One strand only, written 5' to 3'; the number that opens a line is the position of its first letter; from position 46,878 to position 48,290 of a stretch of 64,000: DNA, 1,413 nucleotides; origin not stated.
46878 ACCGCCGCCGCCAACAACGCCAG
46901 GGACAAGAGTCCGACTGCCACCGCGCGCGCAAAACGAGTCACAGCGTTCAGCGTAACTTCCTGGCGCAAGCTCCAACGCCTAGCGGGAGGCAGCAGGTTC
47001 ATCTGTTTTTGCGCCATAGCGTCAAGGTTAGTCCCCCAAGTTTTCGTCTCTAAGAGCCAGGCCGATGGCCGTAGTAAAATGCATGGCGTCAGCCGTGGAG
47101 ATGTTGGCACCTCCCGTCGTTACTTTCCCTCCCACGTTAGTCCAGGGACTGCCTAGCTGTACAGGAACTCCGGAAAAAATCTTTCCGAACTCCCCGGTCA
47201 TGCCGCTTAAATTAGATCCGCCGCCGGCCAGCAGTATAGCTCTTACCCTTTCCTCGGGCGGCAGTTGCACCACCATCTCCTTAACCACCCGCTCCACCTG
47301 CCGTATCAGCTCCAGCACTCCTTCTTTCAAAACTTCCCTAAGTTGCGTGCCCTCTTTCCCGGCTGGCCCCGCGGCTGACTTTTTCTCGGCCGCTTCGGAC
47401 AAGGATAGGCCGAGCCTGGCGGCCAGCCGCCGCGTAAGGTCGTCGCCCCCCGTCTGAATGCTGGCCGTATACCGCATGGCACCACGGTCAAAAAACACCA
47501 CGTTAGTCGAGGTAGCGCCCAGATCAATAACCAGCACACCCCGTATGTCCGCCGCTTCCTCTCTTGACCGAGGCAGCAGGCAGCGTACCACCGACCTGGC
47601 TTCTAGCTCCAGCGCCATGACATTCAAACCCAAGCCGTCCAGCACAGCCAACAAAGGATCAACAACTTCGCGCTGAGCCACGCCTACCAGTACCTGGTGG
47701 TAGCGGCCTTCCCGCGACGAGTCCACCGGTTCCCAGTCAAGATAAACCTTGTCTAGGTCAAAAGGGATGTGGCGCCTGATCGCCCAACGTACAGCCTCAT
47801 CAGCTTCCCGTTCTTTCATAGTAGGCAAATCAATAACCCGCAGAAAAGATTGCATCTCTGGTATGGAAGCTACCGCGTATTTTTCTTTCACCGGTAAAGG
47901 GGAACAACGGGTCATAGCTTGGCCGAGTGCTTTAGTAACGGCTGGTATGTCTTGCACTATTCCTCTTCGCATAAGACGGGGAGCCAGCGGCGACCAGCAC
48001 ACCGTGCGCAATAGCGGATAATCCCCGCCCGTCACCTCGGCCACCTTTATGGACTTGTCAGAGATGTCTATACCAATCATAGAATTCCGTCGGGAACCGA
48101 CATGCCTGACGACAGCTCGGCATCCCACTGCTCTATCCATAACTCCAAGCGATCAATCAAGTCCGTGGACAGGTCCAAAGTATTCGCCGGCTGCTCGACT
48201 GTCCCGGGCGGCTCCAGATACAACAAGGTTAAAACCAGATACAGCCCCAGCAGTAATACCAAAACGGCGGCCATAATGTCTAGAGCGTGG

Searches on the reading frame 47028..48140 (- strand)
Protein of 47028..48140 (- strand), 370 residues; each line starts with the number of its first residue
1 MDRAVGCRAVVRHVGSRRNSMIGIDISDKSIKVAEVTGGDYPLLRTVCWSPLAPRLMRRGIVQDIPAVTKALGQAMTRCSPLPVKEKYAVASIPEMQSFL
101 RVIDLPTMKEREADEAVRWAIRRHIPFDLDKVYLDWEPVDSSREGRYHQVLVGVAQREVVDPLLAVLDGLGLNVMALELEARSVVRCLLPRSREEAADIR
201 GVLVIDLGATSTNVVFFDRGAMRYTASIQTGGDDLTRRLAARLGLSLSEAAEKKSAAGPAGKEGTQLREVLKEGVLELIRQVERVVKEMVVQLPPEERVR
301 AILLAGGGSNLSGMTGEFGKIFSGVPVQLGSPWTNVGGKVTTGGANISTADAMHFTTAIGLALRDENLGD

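Call 78: search_protein_families(library=pfam, proteins=[window:47028-48140:-], max_evalue=0.1)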
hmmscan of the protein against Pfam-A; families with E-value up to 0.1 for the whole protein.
window:47028-48140:- (370 aa): 7 families
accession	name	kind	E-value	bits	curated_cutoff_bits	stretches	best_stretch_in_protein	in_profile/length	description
PF11104.14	PilM_2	-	7.6e-33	114.3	27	1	23-365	1-339/340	Type IV pilus assembly protein PilM;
PF14450.12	FtsA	-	4.2e-13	50.2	31.8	1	204-359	2-126/127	Cell division protein FtsA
PF06723.19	MreB_Mbl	-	2.2e-07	30.5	27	2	265-329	240-303/327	MreB/Mbl protein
PF25216.1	Volactin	-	2.2e-05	24.5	35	1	205-327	171-296/321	Volactin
PF05134.19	T2SSL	-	0.007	16.2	25.5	1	93-181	53-135/231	Type II secretion system (T2SS), protein L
PF21522.3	MreB-like_C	-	0.014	16.4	27.8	1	204-311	1-116/123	Archaeal actin homologue MreB-like, C-terminal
PF06277.17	EutA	-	0.022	14.1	27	1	200-293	143-234/475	Ethanolamine utilisation protein EutA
